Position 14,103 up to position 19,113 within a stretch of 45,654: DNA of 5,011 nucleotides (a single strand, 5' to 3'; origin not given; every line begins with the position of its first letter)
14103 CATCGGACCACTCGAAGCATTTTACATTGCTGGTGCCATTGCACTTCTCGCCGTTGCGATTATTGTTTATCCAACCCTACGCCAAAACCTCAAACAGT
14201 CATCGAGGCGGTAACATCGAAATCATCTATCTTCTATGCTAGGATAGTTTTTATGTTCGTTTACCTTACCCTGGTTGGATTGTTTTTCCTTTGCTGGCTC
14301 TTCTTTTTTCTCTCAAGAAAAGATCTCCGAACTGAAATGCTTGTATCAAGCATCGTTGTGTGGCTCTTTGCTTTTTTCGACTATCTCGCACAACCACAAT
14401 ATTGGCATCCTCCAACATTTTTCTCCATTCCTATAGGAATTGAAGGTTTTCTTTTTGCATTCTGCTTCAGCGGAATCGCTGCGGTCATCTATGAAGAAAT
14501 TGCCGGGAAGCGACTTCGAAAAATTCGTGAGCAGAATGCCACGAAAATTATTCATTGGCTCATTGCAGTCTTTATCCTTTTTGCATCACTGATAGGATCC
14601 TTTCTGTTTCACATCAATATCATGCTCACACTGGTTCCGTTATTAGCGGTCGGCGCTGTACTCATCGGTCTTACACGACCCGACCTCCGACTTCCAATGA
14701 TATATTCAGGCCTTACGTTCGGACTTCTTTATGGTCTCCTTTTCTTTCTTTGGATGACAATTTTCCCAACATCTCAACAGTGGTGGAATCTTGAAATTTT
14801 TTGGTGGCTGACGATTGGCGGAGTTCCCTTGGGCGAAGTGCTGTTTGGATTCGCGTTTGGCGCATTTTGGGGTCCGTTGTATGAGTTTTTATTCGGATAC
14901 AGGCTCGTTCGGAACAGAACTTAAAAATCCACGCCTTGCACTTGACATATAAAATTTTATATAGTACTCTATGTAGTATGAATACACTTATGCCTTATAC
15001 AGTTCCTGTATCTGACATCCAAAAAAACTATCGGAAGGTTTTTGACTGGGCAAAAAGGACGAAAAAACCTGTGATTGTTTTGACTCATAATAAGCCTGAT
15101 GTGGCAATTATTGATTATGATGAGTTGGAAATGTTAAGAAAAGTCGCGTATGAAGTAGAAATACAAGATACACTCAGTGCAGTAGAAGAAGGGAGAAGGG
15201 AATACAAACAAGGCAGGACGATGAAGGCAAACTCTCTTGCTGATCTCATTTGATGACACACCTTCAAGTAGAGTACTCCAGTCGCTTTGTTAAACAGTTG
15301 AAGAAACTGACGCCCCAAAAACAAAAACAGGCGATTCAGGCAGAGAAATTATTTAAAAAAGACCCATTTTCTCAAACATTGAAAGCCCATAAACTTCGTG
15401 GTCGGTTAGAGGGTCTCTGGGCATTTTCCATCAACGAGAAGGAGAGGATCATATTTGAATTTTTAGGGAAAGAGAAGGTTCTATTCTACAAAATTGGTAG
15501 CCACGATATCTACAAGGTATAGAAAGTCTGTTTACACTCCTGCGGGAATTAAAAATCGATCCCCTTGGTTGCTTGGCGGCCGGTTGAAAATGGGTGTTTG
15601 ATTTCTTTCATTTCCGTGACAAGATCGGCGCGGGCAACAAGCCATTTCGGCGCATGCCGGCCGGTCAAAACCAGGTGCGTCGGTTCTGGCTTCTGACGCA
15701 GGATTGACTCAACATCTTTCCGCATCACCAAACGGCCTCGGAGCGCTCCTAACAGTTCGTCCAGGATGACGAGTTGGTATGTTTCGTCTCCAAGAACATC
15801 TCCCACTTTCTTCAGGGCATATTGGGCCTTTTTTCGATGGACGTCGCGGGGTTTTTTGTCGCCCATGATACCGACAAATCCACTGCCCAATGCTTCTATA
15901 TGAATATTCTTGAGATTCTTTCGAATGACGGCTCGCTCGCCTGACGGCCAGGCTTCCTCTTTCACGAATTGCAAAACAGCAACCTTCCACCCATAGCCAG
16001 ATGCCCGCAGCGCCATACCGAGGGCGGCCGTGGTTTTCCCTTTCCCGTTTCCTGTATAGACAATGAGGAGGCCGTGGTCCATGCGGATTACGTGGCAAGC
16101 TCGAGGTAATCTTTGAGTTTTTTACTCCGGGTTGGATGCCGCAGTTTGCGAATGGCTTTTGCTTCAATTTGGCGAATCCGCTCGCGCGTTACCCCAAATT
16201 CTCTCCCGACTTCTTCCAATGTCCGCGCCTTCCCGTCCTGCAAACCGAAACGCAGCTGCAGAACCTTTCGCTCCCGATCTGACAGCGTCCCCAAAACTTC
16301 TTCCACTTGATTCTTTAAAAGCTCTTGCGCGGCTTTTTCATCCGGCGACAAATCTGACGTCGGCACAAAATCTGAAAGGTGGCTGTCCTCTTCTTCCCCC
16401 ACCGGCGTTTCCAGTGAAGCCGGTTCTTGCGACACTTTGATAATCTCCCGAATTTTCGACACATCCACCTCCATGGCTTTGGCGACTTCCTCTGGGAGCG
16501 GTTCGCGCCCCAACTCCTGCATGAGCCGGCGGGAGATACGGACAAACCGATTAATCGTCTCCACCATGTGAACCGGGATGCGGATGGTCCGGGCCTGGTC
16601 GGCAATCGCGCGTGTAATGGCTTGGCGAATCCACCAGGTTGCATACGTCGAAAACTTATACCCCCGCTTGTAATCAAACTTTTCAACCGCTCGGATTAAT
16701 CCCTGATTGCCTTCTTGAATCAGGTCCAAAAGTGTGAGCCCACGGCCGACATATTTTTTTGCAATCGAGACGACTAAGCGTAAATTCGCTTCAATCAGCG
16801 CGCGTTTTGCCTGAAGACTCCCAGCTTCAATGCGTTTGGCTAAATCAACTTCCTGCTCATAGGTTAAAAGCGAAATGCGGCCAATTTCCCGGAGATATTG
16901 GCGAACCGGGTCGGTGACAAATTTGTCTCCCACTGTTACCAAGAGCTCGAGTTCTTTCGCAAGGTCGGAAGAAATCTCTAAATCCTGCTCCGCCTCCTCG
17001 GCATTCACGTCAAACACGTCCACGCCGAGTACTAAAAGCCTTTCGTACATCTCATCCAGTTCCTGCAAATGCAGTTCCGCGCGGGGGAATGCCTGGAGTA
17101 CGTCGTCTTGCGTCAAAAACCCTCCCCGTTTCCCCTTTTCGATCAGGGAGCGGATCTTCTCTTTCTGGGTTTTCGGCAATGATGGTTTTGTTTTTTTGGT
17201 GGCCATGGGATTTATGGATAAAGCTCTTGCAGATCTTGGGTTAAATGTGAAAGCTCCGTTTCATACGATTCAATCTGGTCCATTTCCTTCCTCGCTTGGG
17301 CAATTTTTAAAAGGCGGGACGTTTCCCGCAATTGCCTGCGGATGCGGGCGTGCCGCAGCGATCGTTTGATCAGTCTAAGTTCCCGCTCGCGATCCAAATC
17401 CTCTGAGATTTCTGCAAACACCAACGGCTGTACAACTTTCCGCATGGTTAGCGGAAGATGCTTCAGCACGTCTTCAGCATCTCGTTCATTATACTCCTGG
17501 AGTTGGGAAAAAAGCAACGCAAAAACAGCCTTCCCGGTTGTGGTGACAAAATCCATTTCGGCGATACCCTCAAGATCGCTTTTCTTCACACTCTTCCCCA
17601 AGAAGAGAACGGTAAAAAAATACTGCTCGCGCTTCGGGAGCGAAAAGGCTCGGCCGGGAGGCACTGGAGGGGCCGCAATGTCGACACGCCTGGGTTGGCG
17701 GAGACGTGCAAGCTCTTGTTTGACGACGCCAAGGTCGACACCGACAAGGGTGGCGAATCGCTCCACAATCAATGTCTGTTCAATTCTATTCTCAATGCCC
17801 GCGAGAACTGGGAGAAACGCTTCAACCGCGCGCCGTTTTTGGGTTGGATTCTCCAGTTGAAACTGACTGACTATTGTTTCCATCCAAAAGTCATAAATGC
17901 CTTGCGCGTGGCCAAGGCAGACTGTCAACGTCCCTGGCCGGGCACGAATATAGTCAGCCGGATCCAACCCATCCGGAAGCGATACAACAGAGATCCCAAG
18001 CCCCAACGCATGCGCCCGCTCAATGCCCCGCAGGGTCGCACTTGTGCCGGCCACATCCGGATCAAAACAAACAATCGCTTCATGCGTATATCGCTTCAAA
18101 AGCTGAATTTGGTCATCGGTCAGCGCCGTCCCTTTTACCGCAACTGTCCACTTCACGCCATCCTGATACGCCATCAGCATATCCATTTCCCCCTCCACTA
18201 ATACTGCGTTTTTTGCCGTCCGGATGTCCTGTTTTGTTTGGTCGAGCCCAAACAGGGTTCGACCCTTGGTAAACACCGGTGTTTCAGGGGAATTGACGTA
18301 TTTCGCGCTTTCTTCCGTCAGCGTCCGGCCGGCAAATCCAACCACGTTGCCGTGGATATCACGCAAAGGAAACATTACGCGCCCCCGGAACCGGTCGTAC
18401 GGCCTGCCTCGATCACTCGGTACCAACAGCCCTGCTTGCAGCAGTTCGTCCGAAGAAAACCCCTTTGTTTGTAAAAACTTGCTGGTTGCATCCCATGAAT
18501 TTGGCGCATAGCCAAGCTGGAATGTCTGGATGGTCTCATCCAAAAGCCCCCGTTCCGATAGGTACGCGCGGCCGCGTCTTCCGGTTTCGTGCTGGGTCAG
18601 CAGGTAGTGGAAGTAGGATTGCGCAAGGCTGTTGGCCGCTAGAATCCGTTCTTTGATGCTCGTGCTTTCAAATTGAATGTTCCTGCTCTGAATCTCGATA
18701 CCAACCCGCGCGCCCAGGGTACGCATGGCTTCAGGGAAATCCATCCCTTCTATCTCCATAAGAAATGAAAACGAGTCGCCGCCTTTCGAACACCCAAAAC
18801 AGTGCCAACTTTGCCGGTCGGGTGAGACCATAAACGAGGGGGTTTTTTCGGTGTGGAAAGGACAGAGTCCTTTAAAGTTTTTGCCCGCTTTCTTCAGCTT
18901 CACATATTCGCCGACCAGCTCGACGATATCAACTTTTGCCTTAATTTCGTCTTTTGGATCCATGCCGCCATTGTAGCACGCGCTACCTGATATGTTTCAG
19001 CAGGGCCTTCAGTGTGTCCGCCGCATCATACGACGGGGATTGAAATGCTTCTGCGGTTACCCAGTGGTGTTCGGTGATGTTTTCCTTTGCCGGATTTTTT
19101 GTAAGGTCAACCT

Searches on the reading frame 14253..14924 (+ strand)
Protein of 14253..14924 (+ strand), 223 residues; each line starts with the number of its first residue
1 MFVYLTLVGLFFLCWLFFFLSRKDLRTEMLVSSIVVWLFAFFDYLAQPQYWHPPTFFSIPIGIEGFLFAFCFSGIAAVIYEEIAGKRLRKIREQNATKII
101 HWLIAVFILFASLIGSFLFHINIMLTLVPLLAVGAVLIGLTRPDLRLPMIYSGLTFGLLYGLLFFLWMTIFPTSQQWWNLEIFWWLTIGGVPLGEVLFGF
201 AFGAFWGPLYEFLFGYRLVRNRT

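Call 79: search_protein_families(library=pfam, proteins=[window:14253-14924:+], max_evalue=0.001)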
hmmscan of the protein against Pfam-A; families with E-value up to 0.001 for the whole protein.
window:14253-14924:+ (223 aa): 1 family
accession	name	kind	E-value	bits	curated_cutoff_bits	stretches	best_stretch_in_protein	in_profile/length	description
PF18916.5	Lycopene_cyc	-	1.7e-09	38.6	27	1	124-213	3-92/92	Lycopene cyclase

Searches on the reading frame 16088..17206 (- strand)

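Call 8: search_protein_families(library=pfam, proteins=[window:16088-17206:-], max_evalue=0.001)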
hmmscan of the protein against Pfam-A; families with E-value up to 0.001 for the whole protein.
window:16088-17206:- (372 aa): 5 families
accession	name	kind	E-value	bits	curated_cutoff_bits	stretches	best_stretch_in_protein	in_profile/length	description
PF04542.20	Sigma70_r2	-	3.3e-24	84.9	24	1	137-207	1-71/71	Sigma-70 region 2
PF04539.22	Sigma70_r3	-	9.4e-24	83.8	25.3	1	216-290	1-76/78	Sigma-70 region 3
PF04545.22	Sigma70_r4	-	2.4e-19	69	24.1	1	304-357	1-50/50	Sigma-70, region 4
PF00140.25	Sigma70_r1_2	-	1.3e-15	57.5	22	1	99-129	1-31/34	Sigma-70 factor, region 1.2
PF03979.19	Sigma70_r1_1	-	2.4e-11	43.9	22.5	1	13-81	2-69/81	Sigma-70 factor, region 1.1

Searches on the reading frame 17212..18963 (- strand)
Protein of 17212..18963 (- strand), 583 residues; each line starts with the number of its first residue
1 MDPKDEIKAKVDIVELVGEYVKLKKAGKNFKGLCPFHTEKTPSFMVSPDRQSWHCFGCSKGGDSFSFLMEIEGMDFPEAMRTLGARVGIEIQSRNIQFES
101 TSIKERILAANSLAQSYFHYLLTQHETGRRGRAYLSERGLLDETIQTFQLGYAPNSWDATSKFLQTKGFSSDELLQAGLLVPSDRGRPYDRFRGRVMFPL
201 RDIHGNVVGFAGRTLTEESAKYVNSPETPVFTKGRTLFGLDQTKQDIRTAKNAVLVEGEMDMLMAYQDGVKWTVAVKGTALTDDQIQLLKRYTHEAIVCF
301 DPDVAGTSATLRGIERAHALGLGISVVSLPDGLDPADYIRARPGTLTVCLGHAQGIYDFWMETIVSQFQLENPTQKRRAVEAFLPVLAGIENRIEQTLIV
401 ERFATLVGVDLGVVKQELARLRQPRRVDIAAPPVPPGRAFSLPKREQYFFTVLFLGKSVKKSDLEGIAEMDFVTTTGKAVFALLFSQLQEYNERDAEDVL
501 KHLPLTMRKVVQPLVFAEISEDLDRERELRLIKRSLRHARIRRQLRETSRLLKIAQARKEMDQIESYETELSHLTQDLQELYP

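Call 8: search_protein_families(library=pfam, proteins=[window:17212-18963:-], max_evalue=0.001)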
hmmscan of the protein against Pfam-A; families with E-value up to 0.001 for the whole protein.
window:17212-18963:- (583 aa): 7 families
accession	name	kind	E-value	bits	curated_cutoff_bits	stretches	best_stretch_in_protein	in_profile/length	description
PF08275.17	DNAG_N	-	1.1e-42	145.6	26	1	118-243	2-127/128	DNA primase catalytic core, N-terminal domain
PF01807.25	Zn_ribbon_DnaG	-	2.5e-36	123.9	24.9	1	5-94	7-96/98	CHC2 zinc finger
PF13155.12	Toprim_2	-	4.1e-18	66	22.1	1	254-339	1-88/88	Toprim-like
PF13662.12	Toprim_4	-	1.1e-15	58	25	1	253-327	3-84/85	Toprim domain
PF10410.14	DnaB_bind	-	2.4e-08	34.5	20.6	1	358-411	2-55/56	DnaB-helicase binding domain of primase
PF01751.28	Toprim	-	2.3e-07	31.4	23.1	1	253-314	2-77/96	Toprim domain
PF13362.12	Toprim_3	-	8.1e-05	23.4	27.2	1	254-342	3-92/95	Toprim domain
